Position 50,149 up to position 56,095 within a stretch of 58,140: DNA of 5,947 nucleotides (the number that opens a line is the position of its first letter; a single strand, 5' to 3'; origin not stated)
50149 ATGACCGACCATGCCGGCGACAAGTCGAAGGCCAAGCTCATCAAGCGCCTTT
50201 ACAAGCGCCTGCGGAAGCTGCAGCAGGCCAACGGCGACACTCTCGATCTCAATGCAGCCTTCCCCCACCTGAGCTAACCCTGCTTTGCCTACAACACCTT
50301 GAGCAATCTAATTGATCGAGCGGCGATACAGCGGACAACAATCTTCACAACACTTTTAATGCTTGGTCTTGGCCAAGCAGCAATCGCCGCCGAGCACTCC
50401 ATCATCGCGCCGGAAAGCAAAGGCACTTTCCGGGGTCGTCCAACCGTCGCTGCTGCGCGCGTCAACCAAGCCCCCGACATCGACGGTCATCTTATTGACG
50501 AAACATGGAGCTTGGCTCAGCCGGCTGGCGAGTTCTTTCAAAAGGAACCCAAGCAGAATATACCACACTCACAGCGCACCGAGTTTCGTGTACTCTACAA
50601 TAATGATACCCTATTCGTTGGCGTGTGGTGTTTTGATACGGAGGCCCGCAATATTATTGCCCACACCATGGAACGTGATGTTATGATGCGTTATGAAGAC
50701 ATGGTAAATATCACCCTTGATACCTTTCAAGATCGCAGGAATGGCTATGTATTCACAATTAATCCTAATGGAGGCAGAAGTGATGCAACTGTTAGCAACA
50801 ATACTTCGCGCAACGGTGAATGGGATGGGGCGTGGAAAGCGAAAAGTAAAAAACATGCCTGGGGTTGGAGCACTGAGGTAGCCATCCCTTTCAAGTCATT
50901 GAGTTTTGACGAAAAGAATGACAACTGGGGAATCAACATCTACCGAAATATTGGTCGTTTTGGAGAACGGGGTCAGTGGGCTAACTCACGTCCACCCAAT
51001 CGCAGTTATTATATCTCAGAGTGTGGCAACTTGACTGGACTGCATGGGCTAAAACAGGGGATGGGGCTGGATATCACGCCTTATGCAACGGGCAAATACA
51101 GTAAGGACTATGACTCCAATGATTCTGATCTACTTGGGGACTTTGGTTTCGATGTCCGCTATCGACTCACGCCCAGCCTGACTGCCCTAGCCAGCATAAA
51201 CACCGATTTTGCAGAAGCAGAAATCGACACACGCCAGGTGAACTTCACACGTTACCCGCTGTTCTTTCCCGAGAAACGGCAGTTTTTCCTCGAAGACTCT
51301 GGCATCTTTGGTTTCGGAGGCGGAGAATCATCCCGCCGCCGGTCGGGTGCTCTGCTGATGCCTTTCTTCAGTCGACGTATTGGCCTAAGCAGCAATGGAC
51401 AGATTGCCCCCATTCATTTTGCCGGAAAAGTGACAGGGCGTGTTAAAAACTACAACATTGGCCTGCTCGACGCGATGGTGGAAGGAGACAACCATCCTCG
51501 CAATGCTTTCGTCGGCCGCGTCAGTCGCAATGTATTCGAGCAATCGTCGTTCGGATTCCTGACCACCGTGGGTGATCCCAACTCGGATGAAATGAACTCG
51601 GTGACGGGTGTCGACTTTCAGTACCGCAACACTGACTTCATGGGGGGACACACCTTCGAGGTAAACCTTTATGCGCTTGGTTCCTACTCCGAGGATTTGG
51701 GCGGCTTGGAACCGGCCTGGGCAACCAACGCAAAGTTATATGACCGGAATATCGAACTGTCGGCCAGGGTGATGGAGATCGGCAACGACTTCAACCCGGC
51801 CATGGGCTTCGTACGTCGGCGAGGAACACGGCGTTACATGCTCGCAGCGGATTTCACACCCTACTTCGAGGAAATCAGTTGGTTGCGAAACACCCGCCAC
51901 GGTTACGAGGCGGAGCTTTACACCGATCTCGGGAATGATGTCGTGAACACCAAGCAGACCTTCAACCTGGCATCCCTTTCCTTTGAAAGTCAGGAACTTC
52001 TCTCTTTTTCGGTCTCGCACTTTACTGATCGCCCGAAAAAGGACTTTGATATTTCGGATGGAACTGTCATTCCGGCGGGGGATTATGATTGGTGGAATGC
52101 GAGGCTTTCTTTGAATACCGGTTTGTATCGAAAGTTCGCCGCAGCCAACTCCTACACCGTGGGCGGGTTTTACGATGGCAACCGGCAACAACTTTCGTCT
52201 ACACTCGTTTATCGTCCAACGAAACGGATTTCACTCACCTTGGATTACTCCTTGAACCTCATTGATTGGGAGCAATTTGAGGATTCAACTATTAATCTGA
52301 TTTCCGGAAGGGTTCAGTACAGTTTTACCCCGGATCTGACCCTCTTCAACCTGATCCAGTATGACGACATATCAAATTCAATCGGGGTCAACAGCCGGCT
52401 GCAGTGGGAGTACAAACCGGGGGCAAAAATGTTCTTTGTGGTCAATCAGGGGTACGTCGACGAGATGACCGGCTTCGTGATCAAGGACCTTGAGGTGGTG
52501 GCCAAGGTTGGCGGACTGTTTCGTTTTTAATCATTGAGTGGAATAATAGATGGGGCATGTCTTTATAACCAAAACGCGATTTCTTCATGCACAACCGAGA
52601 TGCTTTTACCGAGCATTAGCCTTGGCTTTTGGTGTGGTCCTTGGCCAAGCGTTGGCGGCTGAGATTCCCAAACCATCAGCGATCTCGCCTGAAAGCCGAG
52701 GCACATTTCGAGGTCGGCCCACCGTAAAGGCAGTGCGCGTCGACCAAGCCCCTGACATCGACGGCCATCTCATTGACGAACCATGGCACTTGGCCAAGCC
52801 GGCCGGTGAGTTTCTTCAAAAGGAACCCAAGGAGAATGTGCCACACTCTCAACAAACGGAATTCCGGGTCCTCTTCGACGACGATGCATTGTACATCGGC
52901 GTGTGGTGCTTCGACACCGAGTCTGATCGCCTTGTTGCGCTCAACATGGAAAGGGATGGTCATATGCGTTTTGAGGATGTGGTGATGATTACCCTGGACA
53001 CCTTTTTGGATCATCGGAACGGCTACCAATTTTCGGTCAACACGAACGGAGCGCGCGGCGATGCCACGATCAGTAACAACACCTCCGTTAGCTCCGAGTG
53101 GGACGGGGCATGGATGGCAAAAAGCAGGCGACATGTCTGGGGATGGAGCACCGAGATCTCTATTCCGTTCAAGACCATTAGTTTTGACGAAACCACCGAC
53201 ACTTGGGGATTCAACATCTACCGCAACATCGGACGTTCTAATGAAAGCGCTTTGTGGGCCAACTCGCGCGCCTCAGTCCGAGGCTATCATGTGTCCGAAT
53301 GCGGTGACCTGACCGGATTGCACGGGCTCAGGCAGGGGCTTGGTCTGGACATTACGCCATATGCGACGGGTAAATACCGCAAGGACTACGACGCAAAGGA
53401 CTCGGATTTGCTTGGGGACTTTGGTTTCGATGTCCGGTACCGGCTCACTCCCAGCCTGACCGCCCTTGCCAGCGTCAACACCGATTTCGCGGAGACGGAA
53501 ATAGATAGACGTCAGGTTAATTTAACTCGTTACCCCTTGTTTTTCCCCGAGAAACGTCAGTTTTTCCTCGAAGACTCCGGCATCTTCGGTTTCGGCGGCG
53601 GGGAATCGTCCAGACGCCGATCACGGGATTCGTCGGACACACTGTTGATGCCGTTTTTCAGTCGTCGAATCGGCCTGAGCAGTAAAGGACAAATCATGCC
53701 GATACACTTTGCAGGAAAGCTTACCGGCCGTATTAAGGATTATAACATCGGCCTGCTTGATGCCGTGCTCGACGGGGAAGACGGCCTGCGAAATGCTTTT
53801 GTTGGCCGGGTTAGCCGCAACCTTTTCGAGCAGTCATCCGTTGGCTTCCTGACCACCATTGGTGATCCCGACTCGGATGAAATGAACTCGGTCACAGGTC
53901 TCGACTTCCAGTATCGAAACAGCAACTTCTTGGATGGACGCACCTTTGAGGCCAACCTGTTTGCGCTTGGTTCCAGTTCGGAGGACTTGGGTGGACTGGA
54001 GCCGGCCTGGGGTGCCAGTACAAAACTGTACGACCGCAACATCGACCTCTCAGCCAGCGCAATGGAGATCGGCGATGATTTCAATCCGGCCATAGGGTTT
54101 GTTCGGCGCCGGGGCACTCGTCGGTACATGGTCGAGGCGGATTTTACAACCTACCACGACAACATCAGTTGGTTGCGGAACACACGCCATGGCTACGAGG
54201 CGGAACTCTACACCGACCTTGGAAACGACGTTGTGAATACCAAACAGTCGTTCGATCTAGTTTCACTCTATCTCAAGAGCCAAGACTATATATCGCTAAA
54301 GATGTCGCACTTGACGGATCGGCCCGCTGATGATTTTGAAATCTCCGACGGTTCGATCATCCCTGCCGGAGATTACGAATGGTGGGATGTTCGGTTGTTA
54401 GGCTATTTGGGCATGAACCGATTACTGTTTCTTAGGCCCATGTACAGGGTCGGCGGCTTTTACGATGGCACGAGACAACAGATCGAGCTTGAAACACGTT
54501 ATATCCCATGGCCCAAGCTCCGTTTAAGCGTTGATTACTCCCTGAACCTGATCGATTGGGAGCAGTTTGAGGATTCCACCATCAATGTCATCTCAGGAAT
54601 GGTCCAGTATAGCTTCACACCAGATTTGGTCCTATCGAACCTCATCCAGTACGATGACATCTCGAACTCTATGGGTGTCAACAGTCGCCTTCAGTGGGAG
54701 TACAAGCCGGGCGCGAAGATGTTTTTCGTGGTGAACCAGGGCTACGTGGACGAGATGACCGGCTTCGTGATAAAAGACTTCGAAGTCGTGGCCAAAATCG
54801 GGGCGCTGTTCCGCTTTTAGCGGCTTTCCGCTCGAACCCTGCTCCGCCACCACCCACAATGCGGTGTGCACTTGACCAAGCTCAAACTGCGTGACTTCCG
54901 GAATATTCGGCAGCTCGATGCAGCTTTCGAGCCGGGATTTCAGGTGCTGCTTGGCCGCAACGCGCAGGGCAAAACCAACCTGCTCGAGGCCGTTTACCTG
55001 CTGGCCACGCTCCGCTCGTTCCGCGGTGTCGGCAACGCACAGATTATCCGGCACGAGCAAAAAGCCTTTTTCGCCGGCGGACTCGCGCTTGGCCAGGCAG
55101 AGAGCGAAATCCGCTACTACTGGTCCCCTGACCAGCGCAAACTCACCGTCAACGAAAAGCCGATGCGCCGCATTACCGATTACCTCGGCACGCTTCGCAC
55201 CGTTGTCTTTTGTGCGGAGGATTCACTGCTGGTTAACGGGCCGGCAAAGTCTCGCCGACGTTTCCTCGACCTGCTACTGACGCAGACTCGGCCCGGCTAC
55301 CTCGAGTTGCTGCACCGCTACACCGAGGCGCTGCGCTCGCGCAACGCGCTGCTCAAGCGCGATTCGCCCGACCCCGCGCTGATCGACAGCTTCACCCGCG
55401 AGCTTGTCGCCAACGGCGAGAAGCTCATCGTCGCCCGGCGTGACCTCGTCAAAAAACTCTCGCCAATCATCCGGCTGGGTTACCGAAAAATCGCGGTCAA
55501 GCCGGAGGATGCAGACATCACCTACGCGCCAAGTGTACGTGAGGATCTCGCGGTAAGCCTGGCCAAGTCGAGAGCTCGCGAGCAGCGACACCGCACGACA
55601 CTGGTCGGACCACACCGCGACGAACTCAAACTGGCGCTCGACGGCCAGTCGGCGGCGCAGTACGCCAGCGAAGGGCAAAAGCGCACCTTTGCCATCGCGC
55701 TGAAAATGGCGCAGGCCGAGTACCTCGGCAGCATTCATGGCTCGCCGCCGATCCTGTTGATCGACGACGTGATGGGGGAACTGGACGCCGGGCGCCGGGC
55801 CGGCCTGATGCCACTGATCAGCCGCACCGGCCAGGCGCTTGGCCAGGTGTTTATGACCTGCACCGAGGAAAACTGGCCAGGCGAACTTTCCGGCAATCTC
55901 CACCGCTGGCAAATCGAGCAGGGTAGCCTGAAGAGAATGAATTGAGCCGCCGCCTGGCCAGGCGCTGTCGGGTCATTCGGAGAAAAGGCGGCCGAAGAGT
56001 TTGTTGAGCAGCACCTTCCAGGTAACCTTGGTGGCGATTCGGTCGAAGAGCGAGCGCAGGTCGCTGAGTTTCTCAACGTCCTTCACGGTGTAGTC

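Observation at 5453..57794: Highly iterated 10-14 bp palindrome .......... (core of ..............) scattered through the window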

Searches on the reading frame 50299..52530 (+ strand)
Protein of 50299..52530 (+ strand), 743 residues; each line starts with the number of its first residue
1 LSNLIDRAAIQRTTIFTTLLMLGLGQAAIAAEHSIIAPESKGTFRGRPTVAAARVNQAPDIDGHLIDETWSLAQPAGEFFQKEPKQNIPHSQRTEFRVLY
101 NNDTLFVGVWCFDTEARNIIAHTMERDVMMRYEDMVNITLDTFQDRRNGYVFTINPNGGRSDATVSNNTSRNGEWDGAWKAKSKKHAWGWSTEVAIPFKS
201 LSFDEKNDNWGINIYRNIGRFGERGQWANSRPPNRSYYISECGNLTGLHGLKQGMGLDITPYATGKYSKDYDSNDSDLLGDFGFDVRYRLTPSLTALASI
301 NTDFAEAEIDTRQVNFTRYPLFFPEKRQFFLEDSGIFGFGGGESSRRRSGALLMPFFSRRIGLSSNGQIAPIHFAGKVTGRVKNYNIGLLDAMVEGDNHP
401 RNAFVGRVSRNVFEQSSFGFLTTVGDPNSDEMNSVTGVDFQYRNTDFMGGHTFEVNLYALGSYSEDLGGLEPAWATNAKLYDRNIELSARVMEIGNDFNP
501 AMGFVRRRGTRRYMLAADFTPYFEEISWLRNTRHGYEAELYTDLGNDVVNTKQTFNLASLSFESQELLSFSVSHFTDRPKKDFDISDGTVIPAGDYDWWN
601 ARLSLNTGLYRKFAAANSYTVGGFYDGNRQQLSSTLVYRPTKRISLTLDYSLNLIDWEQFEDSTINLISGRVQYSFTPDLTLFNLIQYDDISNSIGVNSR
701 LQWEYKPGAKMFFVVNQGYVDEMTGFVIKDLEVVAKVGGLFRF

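Call 15: search_protein_families(library=pfam, proteins=[window:50299-52530:+], max_evalue=0.01)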
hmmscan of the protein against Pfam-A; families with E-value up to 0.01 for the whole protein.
window:50299-52530:+ (743 aa): 2 families
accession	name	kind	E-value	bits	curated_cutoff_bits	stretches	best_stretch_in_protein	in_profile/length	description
PF19313.5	DUF5916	-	1.3e-09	37.8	22.6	1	257-395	5-145/572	Domain of unknown function (DUF5916)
PF06452.16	CBM9_1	-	3.9e-08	33.8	23.4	1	61-230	1-163/185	Carbohydrate family 9 binding domain-like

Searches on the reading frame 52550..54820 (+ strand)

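Call 15: search_protein_families(library=pfam, proteins=[window:52550-54820:+], max_evalue=0.01)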
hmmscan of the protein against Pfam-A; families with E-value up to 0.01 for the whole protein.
window:52550-54820:+ (756 aa): 2 families
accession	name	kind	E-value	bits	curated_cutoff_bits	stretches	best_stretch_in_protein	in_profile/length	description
PF19313.5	DUF5916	-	3.8e-12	46.2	22.6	1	266-407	5-144/572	Domain of unknown function (DUF5916)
PF06452.16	CBM9_1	-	2.1e-06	28.2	23.4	1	70-226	1-149/185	Carbohydrate family 9 binding domain-like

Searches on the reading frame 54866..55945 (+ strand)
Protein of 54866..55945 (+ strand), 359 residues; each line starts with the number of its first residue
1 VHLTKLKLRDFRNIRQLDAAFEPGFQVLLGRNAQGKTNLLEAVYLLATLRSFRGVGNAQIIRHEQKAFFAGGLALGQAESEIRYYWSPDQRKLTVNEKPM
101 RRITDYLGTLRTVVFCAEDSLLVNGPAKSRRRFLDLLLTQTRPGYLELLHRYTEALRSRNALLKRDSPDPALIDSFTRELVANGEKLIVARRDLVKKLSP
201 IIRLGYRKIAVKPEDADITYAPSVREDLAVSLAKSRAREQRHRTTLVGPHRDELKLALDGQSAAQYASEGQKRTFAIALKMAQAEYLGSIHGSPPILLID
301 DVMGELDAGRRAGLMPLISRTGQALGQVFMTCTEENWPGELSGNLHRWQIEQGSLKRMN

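Call 15: search_protein_families(library=pfam, proteins=[window:54866-55945:+], max_evalue=0.01)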
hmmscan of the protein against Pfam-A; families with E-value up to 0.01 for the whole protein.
window:54866-55945:+ (359 aa): 5 families
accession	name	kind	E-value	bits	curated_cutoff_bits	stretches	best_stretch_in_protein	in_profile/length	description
PF02463.25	SMC_N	-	1.6e-16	60.8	40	1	3-336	2-200/220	RecF/RecN/SMC N terminal domain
PF13304.12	AAA_21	-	2e-09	38.4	27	2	27-69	3-45/304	AAA domain, putative AbiEii toxin, Type IV TA system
PF13175.12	AAA_15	-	6.3e-07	29.8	32.1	1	1-49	1-49/374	AAA ATPase domain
PF13476.12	AAA_23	-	4.9e-05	24.5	27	1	5-48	1-44/201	AAA domain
PF11398.14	DUF2813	-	0.00053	19.9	21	1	1-46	1-45/372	Protein of unknown function (DUF2813)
